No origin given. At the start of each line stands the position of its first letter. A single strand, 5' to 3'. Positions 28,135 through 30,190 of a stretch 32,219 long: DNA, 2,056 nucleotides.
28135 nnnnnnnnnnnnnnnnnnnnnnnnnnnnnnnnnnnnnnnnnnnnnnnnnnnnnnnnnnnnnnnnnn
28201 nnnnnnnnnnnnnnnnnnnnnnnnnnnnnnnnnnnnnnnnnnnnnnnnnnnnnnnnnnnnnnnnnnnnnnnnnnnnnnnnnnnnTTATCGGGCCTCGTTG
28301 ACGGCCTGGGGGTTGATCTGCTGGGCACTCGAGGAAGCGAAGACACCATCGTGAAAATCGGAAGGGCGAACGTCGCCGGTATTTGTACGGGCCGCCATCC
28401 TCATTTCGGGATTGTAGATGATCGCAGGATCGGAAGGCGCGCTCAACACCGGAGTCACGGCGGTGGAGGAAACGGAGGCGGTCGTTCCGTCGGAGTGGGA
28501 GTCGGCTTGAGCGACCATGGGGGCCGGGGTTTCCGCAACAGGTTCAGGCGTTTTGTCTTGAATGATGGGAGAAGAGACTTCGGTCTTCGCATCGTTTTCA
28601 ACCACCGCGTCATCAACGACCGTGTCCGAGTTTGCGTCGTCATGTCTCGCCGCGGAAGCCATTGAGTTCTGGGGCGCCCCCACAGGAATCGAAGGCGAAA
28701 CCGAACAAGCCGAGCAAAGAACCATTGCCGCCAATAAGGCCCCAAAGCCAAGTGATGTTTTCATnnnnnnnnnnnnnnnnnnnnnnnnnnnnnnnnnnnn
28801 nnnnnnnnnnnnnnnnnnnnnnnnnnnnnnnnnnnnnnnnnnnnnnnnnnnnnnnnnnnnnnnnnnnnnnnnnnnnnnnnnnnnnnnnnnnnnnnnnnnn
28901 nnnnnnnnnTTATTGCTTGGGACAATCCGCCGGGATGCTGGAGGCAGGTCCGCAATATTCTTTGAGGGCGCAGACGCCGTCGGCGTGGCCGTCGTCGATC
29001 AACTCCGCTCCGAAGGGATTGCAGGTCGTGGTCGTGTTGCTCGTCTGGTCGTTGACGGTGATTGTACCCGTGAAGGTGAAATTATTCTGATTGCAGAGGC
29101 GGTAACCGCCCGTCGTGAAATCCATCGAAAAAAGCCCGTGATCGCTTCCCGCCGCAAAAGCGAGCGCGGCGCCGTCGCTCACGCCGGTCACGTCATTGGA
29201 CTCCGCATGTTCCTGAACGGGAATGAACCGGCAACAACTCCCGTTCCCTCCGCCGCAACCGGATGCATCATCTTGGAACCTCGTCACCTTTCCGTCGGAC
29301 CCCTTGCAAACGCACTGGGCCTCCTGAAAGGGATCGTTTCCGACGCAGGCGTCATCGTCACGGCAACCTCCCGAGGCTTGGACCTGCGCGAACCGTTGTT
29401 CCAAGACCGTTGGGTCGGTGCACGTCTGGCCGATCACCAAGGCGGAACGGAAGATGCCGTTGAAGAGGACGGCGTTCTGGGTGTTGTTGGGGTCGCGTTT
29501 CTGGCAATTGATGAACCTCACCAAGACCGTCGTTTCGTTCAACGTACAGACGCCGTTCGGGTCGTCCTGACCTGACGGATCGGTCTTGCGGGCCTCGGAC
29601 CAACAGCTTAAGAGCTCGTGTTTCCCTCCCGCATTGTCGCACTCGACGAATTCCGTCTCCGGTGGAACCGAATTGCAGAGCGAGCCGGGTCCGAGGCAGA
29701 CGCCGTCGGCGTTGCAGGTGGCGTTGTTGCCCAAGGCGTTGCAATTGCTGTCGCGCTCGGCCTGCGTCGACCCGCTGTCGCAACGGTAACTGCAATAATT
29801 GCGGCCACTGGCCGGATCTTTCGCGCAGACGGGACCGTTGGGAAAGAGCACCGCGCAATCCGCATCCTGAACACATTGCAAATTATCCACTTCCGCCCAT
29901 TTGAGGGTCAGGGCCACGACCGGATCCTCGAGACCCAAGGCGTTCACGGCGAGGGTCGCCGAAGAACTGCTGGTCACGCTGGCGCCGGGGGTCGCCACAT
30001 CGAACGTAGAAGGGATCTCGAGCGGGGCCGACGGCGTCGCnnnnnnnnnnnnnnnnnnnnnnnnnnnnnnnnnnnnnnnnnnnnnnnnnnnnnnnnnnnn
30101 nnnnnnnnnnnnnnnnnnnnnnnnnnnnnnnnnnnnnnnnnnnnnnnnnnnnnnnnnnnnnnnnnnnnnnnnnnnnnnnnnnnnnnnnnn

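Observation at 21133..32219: Candidate undescribed sigma-54-switched envelope/secretion-associated gene island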

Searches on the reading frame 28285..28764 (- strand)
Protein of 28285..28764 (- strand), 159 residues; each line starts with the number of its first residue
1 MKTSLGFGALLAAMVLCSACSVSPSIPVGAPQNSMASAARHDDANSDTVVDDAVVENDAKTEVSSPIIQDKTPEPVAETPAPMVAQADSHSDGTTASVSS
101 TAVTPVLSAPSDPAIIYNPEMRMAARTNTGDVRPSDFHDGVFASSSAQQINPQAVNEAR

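Call 7: search_protein_families(library=pfam, proteins=[window:28285-28764:-], max_evalue=0.01)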
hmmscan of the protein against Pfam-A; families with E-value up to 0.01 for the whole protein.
window:28285-28764:- (159 aa): 0 families

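Call 8: search_protein_families(library=ncbifam, proteins=[window:28285-28764:-], max_evalue=0.01)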
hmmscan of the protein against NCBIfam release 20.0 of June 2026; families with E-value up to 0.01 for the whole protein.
window:28285-28764:- (159 aa): 0 families
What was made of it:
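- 28285..28764 (-): Gene F: 159-aa exported, lipoprotein-like, low-complexity protein. No family hit (calls 7, 8).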

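Call 20: search_protein_families(library=padloc, proteins=[window:28285-28764:-], max_evalue=0.01)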
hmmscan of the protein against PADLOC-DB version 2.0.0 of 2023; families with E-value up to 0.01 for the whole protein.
window:28285-28764:- (159 aa): 0 families

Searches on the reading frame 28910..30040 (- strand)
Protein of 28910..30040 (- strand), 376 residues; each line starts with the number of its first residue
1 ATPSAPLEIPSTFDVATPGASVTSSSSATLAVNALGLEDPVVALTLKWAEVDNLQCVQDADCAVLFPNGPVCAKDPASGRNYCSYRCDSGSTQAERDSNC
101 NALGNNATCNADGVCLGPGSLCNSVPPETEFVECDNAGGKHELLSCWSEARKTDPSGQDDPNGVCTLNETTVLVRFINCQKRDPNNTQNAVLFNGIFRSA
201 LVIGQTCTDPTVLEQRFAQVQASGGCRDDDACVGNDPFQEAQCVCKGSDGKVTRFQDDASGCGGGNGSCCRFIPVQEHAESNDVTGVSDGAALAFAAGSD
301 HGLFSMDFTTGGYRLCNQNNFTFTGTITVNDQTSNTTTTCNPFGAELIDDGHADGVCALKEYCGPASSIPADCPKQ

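Call 92: search_solved_structures(query=window:28910-30040:-, max_evalue=1)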
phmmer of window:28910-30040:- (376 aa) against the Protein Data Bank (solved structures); distinct sequences matched with E-value up to 1: 0.
